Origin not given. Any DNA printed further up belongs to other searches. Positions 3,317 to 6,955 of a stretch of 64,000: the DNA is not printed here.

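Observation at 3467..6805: Single-polypeptide fusion of dicluster ferredoxin, NodU/CmcH-type carbamoyltransferase and a radical SAM domain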

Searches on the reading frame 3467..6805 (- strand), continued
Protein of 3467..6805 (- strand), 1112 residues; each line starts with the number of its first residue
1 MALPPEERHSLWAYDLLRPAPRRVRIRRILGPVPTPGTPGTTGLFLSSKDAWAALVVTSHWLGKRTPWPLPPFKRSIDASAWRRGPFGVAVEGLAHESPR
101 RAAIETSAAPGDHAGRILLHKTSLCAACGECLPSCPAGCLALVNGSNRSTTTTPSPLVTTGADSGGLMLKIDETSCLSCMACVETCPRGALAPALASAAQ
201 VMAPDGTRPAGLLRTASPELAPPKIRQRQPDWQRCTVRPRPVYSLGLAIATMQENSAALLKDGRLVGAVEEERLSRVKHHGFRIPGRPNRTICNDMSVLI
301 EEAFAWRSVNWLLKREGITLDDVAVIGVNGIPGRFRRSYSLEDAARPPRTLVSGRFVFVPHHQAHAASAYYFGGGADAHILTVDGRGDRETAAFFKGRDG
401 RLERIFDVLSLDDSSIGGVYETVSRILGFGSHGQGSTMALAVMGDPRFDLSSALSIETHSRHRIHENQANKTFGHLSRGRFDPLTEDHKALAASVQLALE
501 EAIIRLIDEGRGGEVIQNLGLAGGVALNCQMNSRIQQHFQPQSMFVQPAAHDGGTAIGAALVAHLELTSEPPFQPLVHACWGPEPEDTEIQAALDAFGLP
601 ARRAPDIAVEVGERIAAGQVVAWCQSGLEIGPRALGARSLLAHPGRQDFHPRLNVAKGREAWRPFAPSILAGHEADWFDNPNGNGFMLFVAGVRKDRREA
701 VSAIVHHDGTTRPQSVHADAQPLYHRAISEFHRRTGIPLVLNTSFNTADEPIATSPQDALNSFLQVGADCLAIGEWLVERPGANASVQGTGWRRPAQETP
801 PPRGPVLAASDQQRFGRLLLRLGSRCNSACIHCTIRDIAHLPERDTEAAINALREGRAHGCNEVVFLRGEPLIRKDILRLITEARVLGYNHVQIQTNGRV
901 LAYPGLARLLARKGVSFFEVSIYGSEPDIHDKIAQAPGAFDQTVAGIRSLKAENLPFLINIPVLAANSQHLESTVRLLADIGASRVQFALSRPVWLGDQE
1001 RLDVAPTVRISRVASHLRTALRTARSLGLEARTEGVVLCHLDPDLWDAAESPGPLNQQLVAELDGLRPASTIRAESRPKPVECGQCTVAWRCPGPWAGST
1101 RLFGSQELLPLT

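Call 10: find_encoding_contigs(protein=P0006, flank=10000, max_places=2)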
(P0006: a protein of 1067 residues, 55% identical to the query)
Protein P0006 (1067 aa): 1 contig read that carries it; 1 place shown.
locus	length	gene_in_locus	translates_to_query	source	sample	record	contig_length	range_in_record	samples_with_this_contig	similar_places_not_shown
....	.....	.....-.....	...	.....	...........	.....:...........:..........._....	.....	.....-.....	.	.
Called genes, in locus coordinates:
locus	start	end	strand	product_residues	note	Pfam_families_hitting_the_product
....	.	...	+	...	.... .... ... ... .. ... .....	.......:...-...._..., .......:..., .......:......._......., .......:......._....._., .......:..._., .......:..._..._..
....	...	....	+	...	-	-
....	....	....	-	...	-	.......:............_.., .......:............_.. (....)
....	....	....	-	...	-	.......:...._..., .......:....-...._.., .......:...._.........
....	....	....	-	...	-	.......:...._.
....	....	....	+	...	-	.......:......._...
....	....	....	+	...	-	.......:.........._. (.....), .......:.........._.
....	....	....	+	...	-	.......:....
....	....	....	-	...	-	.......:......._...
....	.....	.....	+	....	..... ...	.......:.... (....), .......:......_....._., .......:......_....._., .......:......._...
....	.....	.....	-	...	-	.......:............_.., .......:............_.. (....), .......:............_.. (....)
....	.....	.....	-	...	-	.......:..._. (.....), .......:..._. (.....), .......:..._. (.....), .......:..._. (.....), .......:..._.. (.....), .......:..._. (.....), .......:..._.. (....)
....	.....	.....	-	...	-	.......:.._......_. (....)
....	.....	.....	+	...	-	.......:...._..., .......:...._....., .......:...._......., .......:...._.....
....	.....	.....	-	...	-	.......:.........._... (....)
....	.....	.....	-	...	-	-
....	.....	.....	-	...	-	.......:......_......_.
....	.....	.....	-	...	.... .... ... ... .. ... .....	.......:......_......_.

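Call 11: find_encoding_contigs(protein=P0002, flank=8000, max_places=2)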
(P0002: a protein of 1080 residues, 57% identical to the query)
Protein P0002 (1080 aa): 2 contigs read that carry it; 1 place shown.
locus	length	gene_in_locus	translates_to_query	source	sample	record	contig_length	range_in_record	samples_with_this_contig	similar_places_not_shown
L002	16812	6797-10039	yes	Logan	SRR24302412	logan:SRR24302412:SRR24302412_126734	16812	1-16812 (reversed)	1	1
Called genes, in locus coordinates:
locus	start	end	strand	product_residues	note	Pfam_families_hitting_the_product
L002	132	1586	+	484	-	PF02310:B12-binding, PF04055:Radical_SAM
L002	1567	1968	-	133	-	-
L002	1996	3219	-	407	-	PF00266:Aminotran_5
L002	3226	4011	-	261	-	-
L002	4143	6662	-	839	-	PF13757:VIT_2, PF08487:VIT, PF00092:VWA, PF13519:VWA_2, PF13768:VWA_3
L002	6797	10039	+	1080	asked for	PF12838:Fer4_7 (weak), PF13187:Fer4_9 (weak), PF02543:Carbam_trans_N, PF16861:Carbam_trans_C, PF04055:Radical_SAM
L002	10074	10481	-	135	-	-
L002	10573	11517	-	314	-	PF01180:DHO_dh, PF00977:His_biosynth (faint), PF03060:NMO (weak)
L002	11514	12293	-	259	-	PF00175:NAD_binding_1, PF10418:DHODB_Fe-S_bind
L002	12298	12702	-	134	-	PF07238:PilZ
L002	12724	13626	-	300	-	PF03537:Glyco_hydro_114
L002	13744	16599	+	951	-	PF00082:Peptidase_S8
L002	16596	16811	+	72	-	?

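Call 12: find_encoding_contigs(protein=P0077, flank=8000, max_places=1)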
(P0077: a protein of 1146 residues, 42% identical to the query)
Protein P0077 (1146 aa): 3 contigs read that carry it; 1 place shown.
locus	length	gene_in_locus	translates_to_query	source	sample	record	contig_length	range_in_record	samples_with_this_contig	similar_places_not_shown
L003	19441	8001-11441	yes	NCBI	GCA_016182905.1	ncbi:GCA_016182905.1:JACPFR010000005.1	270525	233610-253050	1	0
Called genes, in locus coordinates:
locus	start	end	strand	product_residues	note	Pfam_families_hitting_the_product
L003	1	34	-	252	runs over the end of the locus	PF03009:GDPD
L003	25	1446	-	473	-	PF01565:FAD_binding_4, PF02913:FAD-oxidase_C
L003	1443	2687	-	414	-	PF01266:DAO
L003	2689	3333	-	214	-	PF14360:PAP2_C (weak)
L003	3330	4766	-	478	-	PF00732:GMC_oxred_N, PF05199:GMC_oxred_C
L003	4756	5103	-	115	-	-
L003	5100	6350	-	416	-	-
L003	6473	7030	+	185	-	-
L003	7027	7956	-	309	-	PF04055:Radical_SAM, PF19238:Radical_SAM_2 (faint)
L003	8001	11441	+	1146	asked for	PF00037:Fer4 (weak), PF12837:Fer4_6 (faint), PF13237:Fer4_10 (weak), PF00814:TsaD (faint), PF02543:Carbam_trans_N, PF16861:Carbam_trans_C, PF04055:Radical_SAM (weak)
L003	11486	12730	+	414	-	-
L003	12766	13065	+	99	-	PF02796:HTH_7 (weak), PF13936:HTH_38 (weak)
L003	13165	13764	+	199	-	PF27806:HxsD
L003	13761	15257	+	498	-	PF13353:Fer4_12, PF04055:Radical_SAM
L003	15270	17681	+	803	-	-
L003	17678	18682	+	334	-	PF04055:Radical_SAM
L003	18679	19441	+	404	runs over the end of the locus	PF04055:Radical_SAM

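Call 13: find_encoding_contigs(protein=P0037, flank=8000, max_places=1)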
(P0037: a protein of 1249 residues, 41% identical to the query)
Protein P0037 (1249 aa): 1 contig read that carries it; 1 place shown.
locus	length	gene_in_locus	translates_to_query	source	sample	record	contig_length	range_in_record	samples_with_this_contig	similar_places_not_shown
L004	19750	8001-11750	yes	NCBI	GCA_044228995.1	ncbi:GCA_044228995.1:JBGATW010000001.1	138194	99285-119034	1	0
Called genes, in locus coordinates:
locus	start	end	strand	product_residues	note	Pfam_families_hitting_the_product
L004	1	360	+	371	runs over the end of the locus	PF00589:Phage_integrase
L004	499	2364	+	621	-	-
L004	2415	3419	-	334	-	-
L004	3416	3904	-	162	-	-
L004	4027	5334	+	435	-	PF04055:Radical_SAM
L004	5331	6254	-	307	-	PF03706:LPG_synthase_TM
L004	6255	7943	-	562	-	PF02310:B12-binding, PF04055:Radical_SAM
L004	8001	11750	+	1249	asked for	PF00037:Fer4 (faint), PF12837:Fer4_6 (weak), PF12838:Fer4_7 (weak), PF13187:Fer4_9 (weak), PF13237:Fer4_10 (weak), PF02543:Carbam_trans_N, PF16861:Carbam_trans_C, PF04055:Radical_SAM, +1 more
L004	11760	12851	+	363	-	PF04055:Radical_SAM, PF13186:SPASM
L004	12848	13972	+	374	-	PF02350:Epimerase_2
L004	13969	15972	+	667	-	PF09118:GO-like_E_set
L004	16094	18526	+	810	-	PF01839:FG-GAP (faint), PF13517:FG-GAP_3, PF07593:UnbV_ASPIC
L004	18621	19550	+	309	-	-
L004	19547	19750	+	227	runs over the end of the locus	PF00535:Glycos_transf_2, PF13641:Glyco_tranf_2_3 (weak)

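Call 18: find_related_loci(query=A1, collection=genome_contigs, flank=10000)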
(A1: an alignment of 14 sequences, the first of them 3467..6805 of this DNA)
Query A1 (1112 aa) in genome_contigs; peptide patterns used: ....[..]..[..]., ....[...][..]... (x = any residue, [..] = any of these).
280 stretches matched a pattern; 65 encode a relative of the query (tblastn E <= 1e-3); 65 distinct loci.
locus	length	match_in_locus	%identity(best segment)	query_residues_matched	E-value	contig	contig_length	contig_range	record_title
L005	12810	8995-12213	55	11-1112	0e+0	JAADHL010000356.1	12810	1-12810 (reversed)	MAG: Deltaproteobacteria bacterium isolate M_MetaBat.191 contig-127_18190, whole genome shotgun sequence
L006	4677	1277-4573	57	10-1111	0e+0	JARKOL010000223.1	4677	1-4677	MAG: Myxococcota bacterium isolate D137_maxbin.042_sub k141_116483, whole genome shotgun sequence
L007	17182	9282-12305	42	78-1111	0e+0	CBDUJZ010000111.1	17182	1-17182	MAG TPA_asm: uncultured Myxococcales bacterium isolate SRR22808118_concoct_115 genome assembly, contig: ERZ25043431.2375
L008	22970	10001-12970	42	85-1110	0e+0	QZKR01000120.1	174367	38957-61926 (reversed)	MAG: Myxococcales bacterium isolate SURF_8 Ga0104751_1000034, whole genome shotgun sequence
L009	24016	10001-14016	42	86-1112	0e+0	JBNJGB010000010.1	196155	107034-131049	MAG: Myxococcota bacterium isolate Y22_60dBSe2.bin.152 NODE_35_length_196155_cov_18.974737, whole genome shotgun sequenc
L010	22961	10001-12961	41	91-1111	0e+0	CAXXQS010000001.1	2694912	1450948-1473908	MAG: Myxococcota bacterium isolate 4c7ae828-ac37-49c6-a807-d9517c02c23a genome assembly, contig: contig_1, whole genome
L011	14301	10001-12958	42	86-1111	0e+0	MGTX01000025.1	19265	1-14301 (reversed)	MAG: Elusimicrobia bacterium GWA2_66_18 gwa2_scaffold_4028, whole genome shotgun sequence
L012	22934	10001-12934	42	91-1111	0e+0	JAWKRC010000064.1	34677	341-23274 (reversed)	MAG: Polyangiales bacterium isolate ABC2.122 ABC2.122.fa-64, whole genome shotgun sequence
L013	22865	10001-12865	42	118-1111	0e+0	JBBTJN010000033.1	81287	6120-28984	MAG: Elusimicrobiota bacterium isolate H52-bin097_1 H52_bin097_1_000000000033, whole genome shotgun sequence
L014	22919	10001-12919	42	88-1108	0e+0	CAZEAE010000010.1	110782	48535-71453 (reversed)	MAG TPA_asm: uncultured Elusimicrobia sp. isolate binchicken_co248_32 genome assembly, contig: NODE_110_length_110782_co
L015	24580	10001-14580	39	87-1108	0e+0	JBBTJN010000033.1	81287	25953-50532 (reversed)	MAG: Elusimicrobiota bacterium isolate H52-bin097_1 H52_bin097_1_000000000033, whole genome shotgun sequence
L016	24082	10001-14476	40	125-1108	0e+0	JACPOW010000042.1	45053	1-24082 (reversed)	MAG: Elusimicrobia bacterium isolate NC_groundwater_611_Pr5_B-0.1um_68_12 alan_book_18_scaffold_21648, whole genome shot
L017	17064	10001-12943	42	89-1111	0e+0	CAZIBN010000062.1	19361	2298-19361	MAG TPA_asm: uncultured Elusimicrobia sp. isolate binchicken_co186_163 genome assembly, contig: NODE_3390_length_19361_c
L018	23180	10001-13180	44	43-1109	0e+0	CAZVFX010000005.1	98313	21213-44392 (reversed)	MAG TPA_asm: uncultured Myxococcales bacterium isolate binchicken_co141_516 genome assembly, contig: NODE_698_length_983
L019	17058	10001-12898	42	89-1112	0e+0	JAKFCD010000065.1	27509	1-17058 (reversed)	MAG: Elusimicrobiota bacterium isolate LC012 contig-124_2020, whole genome shotgun sequence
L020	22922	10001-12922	39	87-1112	0e+0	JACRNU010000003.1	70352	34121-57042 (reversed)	MAG: Elusimicrobia bacterium isolate NC_groundwater_1943_Pr3_S-0.2um_66_9 scaffold_70751, whole genome shotgun sequence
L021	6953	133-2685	45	241-1111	0e+0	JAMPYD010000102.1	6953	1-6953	MAG: Elusimicrobiota bacterium isolate R2F_R2FSRR_metabat.61 R2F_C6547, whole genome shotgun sequence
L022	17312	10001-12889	42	89-1112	0e+0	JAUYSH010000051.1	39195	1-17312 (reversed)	MAG: Elusimicrobiota bacterium isolate C5_metabat.bin.68 C5_k141_84611, whole genome shotgun sequence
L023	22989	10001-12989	46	93-1111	0e+0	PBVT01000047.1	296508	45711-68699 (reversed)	MAG: Myxococcales bacterium isolate RS415 TaraRedSea_contig_109748, whole genome shotgun sequence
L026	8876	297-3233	41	82-1111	0e+0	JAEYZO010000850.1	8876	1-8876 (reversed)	MAG: Proteobacteria bacterium isolate OH_CBlB_99 k127_3644991, whole genome shotgun sequence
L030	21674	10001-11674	53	237-794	1e-173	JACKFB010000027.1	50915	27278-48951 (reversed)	MAG: Deltaproteobacteria bacterium isolate HK-STAS-MYXO-49 HK-STAS-MYXO-49_27, whole genome shotgun sequence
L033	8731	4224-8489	53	237-1111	0e+0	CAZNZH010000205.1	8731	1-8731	MAG TPA_asm: uncultured Myxococcales bacterium isolate binchicken_co235_11 genome assembly, contig: NODE_18543_length_87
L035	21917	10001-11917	45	121-782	3e-166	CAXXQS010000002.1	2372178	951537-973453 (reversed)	MAG: Myxococcota bacterium isolate 4c7ae828-ac37-49c6-a807-d9517c02c23a genome assembly, contig: contig_2, whole genome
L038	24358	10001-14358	52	240-1112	5e-163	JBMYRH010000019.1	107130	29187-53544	MAG: Myxococcota bacterium isolate ME_XS_2303_bin_6 ME_XS_2303_bin_6_18, whole genome shotgun sequence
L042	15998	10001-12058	41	89-780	1e-160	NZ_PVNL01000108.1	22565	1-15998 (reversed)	Enhygromyxa salina strain SWB007 ENSA7_contig000108, whole genome shotgun sequence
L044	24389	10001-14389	51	190-1111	0e+0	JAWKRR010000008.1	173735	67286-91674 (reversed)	MAG: Myxococcota bacterium isolate BC1.85 BC1.85.fa-8, whole genome shotgun sequence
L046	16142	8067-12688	53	242-993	2e-155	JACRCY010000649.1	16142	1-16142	MAG: Deltaproteobacteria bacterium isolate NC_groundwater_1658_Pr3_B-0.1um_72_13 SR-2_scaffold_141_4156007, whole genome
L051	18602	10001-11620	52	242-780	1e-149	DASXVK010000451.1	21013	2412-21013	MAG TPA_asm: Polyangia bacterium isolate SMAG_U4743 k141_190679, whole genome shotgun sequence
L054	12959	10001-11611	45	245-780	1e-129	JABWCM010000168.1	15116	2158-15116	MAG: Myxococcales bacterium isolate MAG_56 scaffold_4361, whole genome shotgun sequence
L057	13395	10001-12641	42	245-1111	1e-107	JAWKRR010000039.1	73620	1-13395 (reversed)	MAG: Myxococcota bacterium isolate BC1.85 BC1.85.fa-39, whole genome shotgun sequence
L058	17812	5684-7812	41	35-779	6e-143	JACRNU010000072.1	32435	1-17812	MAG: Elusimicrobia bacterium isolate NC_groundwater_1943_Pr3_S-0.2um_66_9 scaffold_78876, whole genome shotgun sequence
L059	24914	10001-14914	42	84-1112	0e+0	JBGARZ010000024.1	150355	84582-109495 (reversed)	MAG: Polyangiales bacterium isolate MAG_AAO_H10.19 AAOH10-19_opera_contig_565, whole genome shotgun sequence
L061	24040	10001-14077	35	123-1112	3e-175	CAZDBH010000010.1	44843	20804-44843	MAG TPA_asm: uncultured Bradymonadales bacterium isolate binchicken_co141_594 genome assembly, contig: NODE_3567_length_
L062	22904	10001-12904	40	87-1108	0e+0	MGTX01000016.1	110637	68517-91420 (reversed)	MAG: Elusimicrobia bacterium GWA2_66_18 gwa2_scaffold_227, whole genome shotgun sequence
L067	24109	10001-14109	50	191-1111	2e-171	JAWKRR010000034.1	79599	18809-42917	MAG: Myxococcota bacterium isolate BC1.85 BC1.85.fa-34, whole genome shotgun sequence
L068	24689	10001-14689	41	91-1111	0e+0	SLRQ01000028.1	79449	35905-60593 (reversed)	MAG: Deltaproteobacteria bacterium isolate CSSed165cm_581 CSSed16-5cm-142, whole genome shotgun sequence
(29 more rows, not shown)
